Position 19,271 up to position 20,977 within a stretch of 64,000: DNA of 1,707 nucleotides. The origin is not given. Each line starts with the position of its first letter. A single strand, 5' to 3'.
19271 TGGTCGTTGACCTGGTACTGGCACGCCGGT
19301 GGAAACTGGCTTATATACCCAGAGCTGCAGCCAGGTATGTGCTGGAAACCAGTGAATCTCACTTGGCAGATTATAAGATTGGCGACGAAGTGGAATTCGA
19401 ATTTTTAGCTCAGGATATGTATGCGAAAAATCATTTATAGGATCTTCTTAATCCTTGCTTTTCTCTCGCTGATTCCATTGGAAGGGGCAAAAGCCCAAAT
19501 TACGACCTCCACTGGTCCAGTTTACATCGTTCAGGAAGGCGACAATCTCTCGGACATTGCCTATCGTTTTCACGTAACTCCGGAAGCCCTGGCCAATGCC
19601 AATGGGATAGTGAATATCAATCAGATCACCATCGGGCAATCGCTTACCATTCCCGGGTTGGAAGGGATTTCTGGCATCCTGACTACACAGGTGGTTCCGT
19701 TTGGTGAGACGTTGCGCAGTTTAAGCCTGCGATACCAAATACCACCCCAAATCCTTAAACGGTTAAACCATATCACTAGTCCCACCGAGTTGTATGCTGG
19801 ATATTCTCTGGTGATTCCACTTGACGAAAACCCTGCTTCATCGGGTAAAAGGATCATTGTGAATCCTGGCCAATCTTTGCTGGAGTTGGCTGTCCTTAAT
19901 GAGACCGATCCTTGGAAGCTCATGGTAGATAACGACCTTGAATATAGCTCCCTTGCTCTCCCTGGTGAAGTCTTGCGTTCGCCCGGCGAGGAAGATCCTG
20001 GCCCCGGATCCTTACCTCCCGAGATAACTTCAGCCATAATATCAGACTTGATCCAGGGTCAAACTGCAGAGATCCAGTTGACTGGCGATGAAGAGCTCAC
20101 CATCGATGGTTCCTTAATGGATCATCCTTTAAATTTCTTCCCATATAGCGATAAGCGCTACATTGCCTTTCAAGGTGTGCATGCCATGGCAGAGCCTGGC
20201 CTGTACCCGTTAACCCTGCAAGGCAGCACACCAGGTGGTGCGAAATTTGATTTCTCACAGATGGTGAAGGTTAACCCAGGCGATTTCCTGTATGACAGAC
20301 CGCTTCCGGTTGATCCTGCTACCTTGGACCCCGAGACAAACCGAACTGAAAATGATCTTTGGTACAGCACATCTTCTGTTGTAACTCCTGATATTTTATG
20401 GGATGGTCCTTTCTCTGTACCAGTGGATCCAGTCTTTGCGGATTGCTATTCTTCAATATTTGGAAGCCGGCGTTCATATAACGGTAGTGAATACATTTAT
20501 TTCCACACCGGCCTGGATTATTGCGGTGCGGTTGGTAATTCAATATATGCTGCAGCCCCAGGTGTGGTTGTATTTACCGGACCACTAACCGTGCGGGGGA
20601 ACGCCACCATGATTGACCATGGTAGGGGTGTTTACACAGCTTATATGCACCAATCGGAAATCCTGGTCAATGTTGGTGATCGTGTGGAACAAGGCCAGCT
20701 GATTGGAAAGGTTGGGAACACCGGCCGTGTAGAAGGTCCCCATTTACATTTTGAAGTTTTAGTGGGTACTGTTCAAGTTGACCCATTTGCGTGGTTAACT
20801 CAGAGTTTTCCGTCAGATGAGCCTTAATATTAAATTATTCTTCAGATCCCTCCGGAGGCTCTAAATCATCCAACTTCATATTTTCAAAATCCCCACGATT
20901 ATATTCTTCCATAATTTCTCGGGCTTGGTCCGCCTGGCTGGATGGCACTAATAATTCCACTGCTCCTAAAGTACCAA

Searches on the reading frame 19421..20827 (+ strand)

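Call 30: search_protein_families(library=ncbifam, proteins=[window:19421-20827:+], max_evalue=1e-10)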
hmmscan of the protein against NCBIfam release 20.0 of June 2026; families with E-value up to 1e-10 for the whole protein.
window:19421-20827:+ (468 aa): 12 families
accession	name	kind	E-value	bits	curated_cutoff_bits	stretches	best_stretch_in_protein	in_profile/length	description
NF052530.1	Heli_ShapePgp3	exception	1.9e-38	132.2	300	1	316-460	126-265/270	peptidoglycan metallopeptidase Pgp3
NF053824.1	PdgNdpepShyC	equivalog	4.2e-24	85.2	700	1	343-455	277-389/429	peptidoglycan DD-endopeptidase ShyC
NF040883.1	amid_act_ActS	equivalog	4.9e-24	84.9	375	1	363-461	137-235/242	amidase activator ActS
NF050804.1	CellDivDipMCaul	equivalog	5.4e-24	85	900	1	364-446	530-613/634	cell division endopeptidase DipM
NF041208.1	celldiv_DipM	equivalog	2.4e-23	83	740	1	362-459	319-417/419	cell division endopeptidase DipM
NF008652.0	PRK11649.1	equivalog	3.6e-23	82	341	1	344-456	295-407/439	murein DD-endopeptidase MepM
NF053825.1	PdgNdpepShyA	equivalog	2.9e-22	78.9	700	1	344-455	278-389/425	peptidoglycan DD-endopeptidase ShyA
NF052529.1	PG_M23_Pgp6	exception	6.7e-22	77.8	600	1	360-462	333-435/452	peptidoglycan metallopeptidase Pgp6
NF052336.1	PdgHdaseHSB100310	equivalog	8.7e-15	54.9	500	1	346-446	46-141/316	peptidoglycan hydrolase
NF053738.1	S2SprSpoIIQBc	equivalog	3.6e-13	49.7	250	1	375-463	137-227/232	stage II sporulation protein SpoIIQ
NF008123.1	PRK10871.1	equivalog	1.2e-12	47.9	311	0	363-461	266-364/365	murein hydrolase activator NlpD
NF047755.1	LIC_10271_M23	exception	7.2e-11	42.2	180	0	362-455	117-205/207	LIC_10271 family cell wall hydrolase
